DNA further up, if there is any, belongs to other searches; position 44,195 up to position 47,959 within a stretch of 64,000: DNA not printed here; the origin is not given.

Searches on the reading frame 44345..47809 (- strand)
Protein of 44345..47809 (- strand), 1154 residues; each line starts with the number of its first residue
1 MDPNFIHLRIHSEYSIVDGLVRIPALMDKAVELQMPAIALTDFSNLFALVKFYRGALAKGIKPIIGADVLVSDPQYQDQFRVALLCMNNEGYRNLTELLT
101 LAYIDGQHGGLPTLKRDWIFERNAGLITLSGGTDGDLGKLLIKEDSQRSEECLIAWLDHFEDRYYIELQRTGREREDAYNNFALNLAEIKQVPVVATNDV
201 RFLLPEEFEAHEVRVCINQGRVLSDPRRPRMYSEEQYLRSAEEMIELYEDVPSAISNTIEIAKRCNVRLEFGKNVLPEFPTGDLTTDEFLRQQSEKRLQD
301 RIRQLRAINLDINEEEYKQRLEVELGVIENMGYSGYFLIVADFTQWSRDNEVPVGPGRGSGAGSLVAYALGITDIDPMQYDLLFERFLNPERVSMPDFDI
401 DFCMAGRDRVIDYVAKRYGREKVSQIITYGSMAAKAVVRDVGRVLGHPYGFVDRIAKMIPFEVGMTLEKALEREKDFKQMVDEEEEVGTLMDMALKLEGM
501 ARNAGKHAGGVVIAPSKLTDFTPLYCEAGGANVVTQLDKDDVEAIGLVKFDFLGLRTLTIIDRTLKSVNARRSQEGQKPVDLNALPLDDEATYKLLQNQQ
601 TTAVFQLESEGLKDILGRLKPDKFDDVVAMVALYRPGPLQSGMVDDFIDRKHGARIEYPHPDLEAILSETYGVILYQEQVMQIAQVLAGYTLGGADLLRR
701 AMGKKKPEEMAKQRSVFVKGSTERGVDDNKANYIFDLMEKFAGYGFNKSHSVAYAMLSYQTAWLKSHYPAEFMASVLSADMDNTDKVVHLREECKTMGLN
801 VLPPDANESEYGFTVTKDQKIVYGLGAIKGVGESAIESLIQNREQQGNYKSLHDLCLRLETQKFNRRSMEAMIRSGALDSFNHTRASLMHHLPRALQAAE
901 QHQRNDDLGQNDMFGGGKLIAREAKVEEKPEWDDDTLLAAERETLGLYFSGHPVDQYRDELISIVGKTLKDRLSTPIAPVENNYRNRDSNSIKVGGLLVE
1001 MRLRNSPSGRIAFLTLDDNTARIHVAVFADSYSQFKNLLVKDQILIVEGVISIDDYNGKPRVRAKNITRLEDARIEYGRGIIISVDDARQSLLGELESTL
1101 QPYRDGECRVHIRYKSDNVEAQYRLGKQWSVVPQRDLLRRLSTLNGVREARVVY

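Call 7: search_protein_families(library=ncbifam, proteins=[window:44345-47809:-], max_evalue=0.00001)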
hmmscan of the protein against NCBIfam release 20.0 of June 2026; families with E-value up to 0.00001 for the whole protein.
window:44345-47809:- (1154 aa): 13 families
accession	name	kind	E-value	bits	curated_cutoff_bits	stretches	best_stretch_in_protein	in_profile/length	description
NF004226.0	PRK05673.1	equivalog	0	1501.8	1002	1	2-1150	3-1143/1146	DNA polymerase III subunit alpha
TIGR00594.1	polc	superfamily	0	1292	434.35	1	5-1028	1-1022/1022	DNA polymerase III subunit alpha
NF005298.0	PRK06826.1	equivalog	0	1216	1260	1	3-1148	3-1146/1151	DNA polymerase III subunit alpha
NF005617.0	PRK07374.1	equivalog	3.1e-288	959.3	1653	1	4-1073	2-1083/1170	DNA polymerase III subunit alpha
NF005377.0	PRK06920.1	equivalog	6.5e-278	924.9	1806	1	4-1148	2-1102/1108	DNA polymerase III subunit alpha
NF007079.0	PRK09532.1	equivalog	1.5e-200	668.6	1525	1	5-751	3-781/876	DNA polymerase III subunit alpha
NF005516.0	PRK07135.1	equivalog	3.3e-199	664.4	1084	2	247-972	187-900/974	DNA polymerase III DnaE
NF004225.0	PRK05672.1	subfamily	4.4e-199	664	939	1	3-1071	4-1033/1047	error-prone DNA polymerase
NF005582.0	PRK07279.1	equivalog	6.1e-189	630.4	1279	2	192-1117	148-1002/1033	DNA polymerase III subunit alpha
NF004550.0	PRK05898.1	equivalog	8e-170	567.1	1182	2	237-905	179-830/971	DNA polymerase III subunit alpha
NF005616.0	PRK07373.1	equivalog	4.4e-66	223.3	646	1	740-1055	32-347/449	DNA polymerase III subunit alpha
NF001688.0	PRK00448.1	equivalog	1.6e-45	155.2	873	2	79-379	614-914/1445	PolC-type DNA polymerase III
TIGR01405.1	polC_Gram_pos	equivalog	1.1e-39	136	1043.45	1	80-378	381-678/1211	DNA polymerase III subunit alpha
